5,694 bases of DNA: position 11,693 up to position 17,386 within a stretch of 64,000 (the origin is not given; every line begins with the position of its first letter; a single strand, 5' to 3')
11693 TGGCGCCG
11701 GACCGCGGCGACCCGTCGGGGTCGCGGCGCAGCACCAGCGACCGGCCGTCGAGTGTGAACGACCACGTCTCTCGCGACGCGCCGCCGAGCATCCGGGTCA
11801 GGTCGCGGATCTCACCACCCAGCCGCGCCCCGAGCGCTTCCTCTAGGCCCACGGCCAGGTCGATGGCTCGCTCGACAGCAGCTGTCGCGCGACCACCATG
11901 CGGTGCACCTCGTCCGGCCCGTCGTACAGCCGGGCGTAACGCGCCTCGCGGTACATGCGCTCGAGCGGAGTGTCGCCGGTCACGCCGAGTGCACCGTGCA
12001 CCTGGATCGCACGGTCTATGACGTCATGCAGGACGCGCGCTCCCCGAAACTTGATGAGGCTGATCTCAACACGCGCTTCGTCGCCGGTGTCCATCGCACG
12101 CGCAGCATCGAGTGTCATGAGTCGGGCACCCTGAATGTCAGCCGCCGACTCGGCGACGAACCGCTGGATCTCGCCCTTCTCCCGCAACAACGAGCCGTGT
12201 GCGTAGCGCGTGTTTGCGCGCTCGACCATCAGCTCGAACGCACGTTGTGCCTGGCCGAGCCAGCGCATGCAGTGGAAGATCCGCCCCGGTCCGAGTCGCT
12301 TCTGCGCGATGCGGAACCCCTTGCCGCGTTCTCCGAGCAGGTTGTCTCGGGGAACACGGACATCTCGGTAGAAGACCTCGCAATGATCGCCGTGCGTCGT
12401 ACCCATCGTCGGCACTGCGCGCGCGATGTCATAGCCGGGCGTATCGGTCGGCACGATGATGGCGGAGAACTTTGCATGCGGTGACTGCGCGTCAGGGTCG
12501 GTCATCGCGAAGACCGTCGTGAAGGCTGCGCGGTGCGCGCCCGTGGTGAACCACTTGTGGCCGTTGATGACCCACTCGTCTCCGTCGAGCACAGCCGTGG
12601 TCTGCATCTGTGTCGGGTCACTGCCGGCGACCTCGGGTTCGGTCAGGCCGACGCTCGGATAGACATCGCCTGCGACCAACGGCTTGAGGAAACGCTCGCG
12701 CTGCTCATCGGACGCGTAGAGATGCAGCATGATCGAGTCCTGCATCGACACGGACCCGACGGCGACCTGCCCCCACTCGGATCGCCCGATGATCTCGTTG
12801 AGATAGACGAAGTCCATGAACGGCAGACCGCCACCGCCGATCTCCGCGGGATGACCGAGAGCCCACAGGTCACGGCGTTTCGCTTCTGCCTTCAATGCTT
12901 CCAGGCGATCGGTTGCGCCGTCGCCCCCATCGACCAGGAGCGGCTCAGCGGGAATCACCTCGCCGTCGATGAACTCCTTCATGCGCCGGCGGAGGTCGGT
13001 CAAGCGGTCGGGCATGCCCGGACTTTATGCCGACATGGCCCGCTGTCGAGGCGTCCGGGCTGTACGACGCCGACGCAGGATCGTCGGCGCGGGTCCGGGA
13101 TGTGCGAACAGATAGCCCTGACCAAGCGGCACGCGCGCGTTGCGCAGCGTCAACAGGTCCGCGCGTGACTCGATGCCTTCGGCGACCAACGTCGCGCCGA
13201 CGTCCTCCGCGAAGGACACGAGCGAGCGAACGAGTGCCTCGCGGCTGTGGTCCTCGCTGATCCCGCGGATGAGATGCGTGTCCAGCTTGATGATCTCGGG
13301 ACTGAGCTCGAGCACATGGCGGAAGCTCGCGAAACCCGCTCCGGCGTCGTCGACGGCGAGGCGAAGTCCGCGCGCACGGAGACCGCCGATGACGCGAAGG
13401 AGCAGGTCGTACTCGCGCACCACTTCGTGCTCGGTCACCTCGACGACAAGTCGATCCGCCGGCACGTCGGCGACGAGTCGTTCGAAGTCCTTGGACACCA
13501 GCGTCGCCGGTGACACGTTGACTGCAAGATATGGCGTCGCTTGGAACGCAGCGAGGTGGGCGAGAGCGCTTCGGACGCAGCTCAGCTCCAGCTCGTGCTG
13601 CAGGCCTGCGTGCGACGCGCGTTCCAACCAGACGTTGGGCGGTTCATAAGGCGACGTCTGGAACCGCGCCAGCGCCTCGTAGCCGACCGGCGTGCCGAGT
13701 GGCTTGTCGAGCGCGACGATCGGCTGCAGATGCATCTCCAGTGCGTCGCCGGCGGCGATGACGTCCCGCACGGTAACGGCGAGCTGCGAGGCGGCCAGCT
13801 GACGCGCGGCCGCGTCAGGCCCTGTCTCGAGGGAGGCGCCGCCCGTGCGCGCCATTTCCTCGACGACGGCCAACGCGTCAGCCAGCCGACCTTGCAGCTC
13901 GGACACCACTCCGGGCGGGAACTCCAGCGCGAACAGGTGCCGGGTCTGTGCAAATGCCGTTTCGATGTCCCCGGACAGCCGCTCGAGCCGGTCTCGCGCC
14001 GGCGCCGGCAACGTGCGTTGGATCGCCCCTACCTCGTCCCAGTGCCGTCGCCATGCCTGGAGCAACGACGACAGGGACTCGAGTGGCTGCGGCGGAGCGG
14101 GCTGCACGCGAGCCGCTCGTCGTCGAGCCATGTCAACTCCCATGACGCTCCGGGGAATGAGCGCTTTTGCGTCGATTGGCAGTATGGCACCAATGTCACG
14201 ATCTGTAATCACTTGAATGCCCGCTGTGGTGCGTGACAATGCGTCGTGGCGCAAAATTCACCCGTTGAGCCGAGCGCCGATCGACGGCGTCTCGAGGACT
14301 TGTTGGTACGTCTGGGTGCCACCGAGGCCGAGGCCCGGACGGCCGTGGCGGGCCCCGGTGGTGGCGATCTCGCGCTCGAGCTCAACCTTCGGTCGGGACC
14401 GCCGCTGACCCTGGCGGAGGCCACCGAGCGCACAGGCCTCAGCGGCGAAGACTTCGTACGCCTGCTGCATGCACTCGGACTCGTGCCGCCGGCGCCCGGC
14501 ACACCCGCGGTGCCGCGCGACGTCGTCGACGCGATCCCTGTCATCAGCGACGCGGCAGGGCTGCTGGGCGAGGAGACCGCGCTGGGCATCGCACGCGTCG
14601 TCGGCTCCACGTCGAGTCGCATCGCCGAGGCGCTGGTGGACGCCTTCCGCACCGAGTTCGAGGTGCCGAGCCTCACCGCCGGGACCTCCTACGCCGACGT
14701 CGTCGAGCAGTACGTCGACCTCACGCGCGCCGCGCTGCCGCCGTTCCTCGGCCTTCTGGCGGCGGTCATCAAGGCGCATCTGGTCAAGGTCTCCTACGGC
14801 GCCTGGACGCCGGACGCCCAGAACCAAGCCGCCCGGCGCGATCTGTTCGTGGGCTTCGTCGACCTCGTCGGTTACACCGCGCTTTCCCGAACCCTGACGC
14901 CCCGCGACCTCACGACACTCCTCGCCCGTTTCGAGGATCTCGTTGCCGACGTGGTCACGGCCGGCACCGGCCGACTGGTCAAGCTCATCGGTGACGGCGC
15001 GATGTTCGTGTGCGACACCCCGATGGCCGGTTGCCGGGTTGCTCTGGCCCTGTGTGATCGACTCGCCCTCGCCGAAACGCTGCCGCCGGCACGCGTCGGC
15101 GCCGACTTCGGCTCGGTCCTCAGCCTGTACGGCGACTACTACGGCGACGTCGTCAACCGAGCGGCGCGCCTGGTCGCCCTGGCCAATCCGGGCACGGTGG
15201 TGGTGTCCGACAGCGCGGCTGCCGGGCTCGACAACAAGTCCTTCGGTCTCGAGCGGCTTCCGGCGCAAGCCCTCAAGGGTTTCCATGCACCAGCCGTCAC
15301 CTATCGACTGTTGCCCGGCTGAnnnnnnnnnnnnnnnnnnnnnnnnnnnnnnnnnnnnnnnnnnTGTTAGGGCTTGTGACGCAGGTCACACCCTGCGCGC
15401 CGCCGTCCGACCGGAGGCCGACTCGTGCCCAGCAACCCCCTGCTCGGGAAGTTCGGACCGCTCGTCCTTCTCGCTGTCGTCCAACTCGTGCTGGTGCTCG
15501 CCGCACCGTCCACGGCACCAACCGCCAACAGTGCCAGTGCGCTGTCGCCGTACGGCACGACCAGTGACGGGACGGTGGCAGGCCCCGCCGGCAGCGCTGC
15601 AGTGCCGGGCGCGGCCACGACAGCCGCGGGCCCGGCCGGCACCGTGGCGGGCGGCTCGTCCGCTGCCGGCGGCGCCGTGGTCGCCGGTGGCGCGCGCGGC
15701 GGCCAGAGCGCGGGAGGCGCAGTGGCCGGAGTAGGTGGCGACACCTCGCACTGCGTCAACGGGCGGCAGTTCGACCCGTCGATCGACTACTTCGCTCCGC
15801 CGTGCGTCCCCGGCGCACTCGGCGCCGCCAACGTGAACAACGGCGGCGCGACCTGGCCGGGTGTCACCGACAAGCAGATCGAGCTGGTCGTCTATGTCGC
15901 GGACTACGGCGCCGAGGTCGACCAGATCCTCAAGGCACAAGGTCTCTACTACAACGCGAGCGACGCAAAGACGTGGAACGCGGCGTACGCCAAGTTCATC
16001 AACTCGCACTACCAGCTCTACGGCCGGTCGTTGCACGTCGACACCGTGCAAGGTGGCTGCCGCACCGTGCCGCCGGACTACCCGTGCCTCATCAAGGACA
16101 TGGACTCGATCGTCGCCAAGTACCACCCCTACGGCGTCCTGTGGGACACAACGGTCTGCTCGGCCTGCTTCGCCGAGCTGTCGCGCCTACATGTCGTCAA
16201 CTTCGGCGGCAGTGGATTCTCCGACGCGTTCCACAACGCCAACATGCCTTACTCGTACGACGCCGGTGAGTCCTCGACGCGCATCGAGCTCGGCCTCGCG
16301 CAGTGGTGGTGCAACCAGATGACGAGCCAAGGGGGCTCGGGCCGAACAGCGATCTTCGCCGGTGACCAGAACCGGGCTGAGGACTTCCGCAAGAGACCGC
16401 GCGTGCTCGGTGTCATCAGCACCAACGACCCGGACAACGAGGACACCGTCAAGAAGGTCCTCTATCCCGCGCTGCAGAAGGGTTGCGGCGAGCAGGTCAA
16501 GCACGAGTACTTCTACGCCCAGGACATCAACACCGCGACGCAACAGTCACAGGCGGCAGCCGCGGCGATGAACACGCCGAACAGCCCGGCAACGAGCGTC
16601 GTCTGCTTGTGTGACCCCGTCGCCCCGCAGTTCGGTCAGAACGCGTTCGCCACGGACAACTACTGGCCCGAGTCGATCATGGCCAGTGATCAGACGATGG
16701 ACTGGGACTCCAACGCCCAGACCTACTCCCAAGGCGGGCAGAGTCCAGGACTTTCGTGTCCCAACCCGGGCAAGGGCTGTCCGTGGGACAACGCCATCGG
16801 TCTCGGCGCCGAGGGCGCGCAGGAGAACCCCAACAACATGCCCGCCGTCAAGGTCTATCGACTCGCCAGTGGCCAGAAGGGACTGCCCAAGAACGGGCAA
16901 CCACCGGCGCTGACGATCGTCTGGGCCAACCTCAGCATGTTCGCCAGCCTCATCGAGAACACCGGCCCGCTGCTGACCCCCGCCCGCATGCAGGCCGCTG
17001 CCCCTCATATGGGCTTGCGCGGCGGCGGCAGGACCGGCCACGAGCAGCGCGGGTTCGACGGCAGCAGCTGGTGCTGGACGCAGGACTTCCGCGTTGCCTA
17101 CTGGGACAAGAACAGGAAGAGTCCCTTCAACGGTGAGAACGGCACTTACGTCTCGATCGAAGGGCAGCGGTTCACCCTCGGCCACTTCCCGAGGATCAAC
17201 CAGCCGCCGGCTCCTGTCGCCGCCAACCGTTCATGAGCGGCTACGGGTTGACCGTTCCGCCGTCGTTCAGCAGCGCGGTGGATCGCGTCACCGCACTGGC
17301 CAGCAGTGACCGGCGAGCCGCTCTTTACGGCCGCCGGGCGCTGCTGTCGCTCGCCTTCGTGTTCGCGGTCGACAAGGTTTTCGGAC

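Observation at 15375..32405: Two paralogous, face-to-face HAAT-type ABC operons, each with a conserved uncharacterised fourth component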

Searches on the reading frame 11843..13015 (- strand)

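Call 21: search_protein_families(library=pfam, proteins=[window:11843-13015:-], max_evalue=0.00001)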
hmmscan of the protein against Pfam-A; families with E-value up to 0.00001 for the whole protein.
window:11843-13015:- (390 aa): 4 families
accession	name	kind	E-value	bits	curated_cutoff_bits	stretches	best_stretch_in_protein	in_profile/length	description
PF00441.29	Acyl-CoA_dh_1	-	1.1e-41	142.9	22.4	1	231-380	1-150/150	Acyl-CoA dehydrogenase, C-terminal domain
PF02770.24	Acyl-CoA_dh_M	-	3.5e-22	78.8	33.3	1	122-219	2-97/97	Acyl-CoA dehydrogenase, middle domain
PF08028.16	Acyl-CoA_dh_2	-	5.6e-17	62.7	22.7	1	247-365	2-130/134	Acyl-CoA dehydrogenase, C-terminal domain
PF02771.21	Acyl-CoA_dh_N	-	5e-10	40.2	22.9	1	6-117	5-113/113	Acyl-CoA dehydrogenase, N-terminal domain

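Call 66: search_protein_families(library=ncbifam, proteins=[window:11843-13015:-], max_evalue=1e-10)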
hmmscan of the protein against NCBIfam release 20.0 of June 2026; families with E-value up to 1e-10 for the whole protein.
window:11843-13015:- (390 aa): 17 families
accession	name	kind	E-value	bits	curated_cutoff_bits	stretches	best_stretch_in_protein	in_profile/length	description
NF042972.1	AcrlCoAredClosAcrC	equivalog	4.6e-69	232.9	640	1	47-380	47-377/378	acryloyl-CoA reductase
NF043006.1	CyhCrbnylCoADH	equivalog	8.4e-48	163.2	650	1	99-380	99-376/380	cyclohexane-1-carbonyl-CoA dehydrogenase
NF058590.1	AcCoDHFadEBacil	equivalog_domain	1.5e-46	159.2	600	1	10-380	30-411/586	acyl-CoA dehydrogenase FadE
NF008997.0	PRK12341.1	equivalog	1e-43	149.9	537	1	53-380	54-377/382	acyl-CoA dehydrogenase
NF045552.1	GlutCoADH_Des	equivalog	1.2e-40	139.9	470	1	56-379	57-379/387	glutaryl-CoA dehydrogenase Acd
NF042439.1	SulpropCoADesulf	equivalog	2.9e-40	138.2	600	1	48-381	36-372/379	3-sulfinopropanoyl-CoA desulfinase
NF045652.1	ProlPCPDhRedW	equivalog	3.9e-40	137.8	650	1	54-379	49-373/376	L-prolyl-[peptidyl-carrier protein] dehydrogenase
NF053553.1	prodigi_MBC_PigA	equivalog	4.4e-34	118.2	500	1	56-379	56-379/381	prodigiosin MBC biosynthesis dehydrogenase PigA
NF002885.1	PRK03354.1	equivalog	1e-32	113.6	540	1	100-380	99-374/378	crotonobetainyl-CoA dehydrogenase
TIGR03207.1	cyc_hxne_CoA_dh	equivalog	9.7e-30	103.5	575.35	1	56-378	52-370/372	cyclohexanecarboxyl-CoA dehydrogenase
NF052270.1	Staph_DH_FadE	equivalog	9.7e-24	83.8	600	1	99-380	119-394/400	acyl-CoA dehydrogenase FadE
TIGR03204.1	pimC_large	equivalog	1.4e-21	76.8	623.85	1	50-245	53-244/395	pimeloyl-CoA dehydrogenase large subunit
NF007000.1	PRK09463.1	subfamily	2.3e-14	52.7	600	1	48-346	85-399/726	acyl-CoA dehydrogenase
NF037942.1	ac_ACP_DH_MbtN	equivalog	1.9e-13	49.9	700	1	72-377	62-363/376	mycobactin biosynthesis acyl-ACP dehydrogenase MbtN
TIGR04022.1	sulfur_SfnB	equivalog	4.3e-13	48.9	430.9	1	49-365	46-366/391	SfnB family sulfur acquisition oxidoreductase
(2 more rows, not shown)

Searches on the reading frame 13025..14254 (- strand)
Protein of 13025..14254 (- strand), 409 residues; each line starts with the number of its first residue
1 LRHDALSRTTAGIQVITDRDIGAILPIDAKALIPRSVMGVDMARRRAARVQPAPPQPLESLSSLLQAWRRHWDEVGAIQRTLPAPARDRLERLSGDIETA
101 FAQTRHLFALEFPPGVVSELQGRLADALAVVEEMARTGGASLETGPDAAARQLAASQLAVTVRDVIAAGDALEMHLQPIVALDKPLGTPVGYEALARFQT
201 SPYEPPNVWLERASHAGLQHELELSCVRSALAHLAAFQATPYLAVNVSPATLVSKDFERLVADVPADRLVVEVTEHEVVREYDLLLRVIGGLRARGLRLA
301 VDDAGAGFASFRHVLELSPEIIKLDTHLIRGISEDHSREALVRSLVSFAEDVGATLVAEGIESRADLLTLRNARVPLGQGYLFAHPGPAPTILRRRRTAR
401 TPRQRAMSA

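Call 21: search_protein_families(library=pfam, proteins=[window:13025-14254:-], max_evalue=0.00001)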
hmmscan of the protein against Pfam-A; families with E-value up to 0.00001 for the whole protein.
window:13025-14254:- (409 aa): 1 family
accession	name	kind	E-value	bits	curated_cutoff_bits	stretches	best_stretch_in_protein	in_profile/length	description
PF00563.25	EAL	-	3.2e-46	158.1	31.3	1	169-386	10-236/236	EAL domain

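Call 66: search_protein_families(library=ncbifam, proteins=[window:13025-14254:-], max_evalue=1e-10)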
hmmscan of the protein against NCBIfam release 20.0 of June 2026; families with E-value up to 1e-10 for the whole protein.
window:13025-14254:- (409 aa): 13 families
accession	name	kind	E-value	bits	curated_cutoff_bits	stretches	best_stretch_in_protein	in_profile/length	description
NF045675.1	PhdiestaseDibA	equivalog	1.4e-29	102.9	980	1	157-392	377-621/623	phosphodiesterase DibA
NF052265.1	EAL_dom_RimA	equivalog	3.6e-28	98.5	430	1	177-386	22-233/248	S6 modification regulatory phosphodiesterase RimA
NF008467.0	PRK11359.1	equivalog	9.8e-25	86.7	857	1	157-392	544-788/800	oxygen-sensing cyclic-di-GMP phosphodiesterase DosP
NF007474.0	PRK10060.1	equivalog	2.2e-22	79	782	1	169-394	419-652/663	cyclic di-GMP phosphodiesterase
NF052458.1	PhdiestGepA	equivalog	2.4e-20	72.4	1200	1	155-388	589-833/840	phosphodiesterase GepA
NF008281.1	PRK11059.1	equivalog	3.4e-20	71.9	663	1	212-386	449-629/633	RNase E specificity factor CsrD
NF052596.1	RR_EAL_PvrR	equivalog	1.4e-18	66.7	580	1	170-386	154-379/398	response regulator cyclic di-GMP phosphodiesterase PvrR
NF008807.1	PRK11829.1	equivalog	1.2e-17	63.3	733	1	172-388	429-654/670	biofilm formation regulator HmsP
NF053781.1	cdiGMPphdstlr2612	equivalog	2.6e-17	61.8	1600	1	162-391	1020-1260/1268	Tlr1612 family c-di-GMP phosphodiesterase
NF007839.0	PRK10551.1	equivalog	2.3e-14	52.8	461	1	220-393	330-507/518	cyclic di-GMP phosphodiesterase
NF007298.0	PRK09776.1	equivalog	8.1e-14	50.5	1135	1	212-399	914-1109/1111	diguanylate cyclase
NF045673.1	c-di-GMPRcptLapD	equivalog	8.6e-13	47.5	1020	1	160-388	414-646/647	cyclic di-GMP receptor LapD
NF051476.1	CDiGphdiTpdA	equivalog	2e-12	46.7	1000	1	167-383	355-567/570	cyclic di-GMP phosphodiesterase TpdA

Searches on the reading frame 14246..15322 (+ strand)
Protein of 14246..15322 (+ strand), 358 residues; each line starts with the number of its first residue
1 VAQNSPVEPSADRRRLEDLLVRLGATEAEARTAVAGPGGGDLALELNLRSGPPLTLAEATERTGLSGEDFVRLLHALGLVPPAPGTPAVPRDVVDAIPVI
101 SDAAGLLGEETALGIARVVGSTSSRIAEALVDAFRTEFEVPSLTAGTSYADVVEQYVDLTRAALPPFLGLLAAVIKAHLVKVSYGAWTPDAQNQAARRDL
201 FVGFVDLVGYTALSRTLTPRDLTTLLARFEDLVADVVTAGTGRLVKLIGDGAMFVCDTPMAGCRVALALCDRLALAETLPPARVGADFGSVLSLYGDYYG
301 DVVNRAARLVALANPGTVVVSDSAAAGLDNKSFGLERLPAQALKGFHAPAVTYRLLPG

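Call 21: search_protein_families(library=pfam, proteins=[window:14246-15322:+], max_evalue=0.00001)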
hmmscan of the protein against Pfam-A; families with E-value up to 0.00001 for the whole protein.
window:14246-15322:+ (358 aa): 1 family
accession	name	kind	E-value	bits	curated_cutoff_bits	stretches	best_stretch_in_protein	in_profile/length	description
PF00211.25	Guanylate_cyc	-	1.4e-11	44.8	21.9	1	202-355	11-181/183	Adenylate and Guanylate cyclase catalytic domain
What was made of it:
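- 14246..15322 (+): Class III nucleotidyl cyclase gene directly upstream of the plus-strand operon (context, possibly co-regulated). Pfam Guanylate_cyc, E 1.4e-11 (call 21).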

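Call 66: search_protein_families(library=ncbifam, proteins=[window:14246-15322:+], max_evalue=1e-10)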
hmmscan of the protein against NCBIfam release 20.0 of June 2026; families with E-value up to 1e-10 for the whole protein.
window:14246-15322:+ (358 aa): 0 families

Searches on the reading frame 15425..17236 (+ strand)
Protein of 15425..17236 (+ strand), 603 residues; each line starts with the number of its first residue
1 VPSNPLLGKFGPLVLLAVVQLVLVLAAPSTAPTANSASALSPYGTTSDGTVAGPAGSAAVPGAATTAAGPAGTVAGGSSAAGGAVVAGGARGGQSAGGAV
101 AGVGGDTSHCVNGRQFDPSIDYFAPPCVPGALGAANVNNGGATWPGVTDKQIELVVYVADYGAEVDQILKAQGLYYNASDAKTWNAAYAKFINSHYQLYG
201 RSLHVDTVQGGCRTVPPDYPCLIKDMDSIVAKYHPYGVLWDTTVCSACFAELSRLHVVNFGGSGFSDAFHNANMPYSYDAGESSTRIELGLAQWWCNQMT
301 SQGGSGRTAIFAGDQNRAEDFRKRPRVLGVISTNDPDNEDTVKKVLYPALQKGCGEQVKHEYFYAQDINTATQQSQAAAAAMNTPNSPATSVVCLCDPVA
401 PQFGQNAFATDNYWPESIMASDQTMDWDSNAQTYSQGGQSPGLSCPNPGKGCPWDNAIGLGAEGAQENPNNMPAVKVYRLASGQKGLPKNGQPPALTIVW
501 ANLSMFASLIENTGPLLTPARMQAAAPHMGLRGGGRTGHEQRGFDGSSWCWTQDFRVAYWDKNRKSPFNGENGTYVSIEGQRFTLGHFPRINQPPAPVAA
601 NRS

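Call 3: search_protein_families(library=pfam, proteins=[window:15425-17236:+])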
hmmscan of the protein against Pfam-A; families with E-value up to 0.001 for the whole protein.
window:15425-17236:+ (603 aa): 0 families

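Call 4: search_protein_families(library=ncbifam, proteins=[window:15425-17236:+], max_evalue=0.01)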
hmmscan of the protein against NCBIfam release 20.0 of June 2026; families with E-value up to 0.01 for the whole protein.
window:15425-17236:+ (603 aa): 0 families

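Call 10: search_protein_families(library=pfam, proteins=[window:15425-17236:+], max_evalue=10)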
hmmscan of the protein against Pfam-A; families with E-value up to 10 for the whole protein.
window:15425-17236:+ (603 aa): 1 family
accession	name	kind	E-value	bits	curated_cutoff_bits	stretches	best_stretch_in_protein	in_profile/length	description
PF01042.26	Ribonuc_L-PSP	-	0.094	13.2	27.3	1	157-196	55-94/121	Endoribonuclease L-PSP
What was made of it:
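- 15425..17236 (+): c1p: 603-aa membrane-anchored binding-protein-like component. No Pfam or NCBIfam hit (calls 3, 4, 10).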
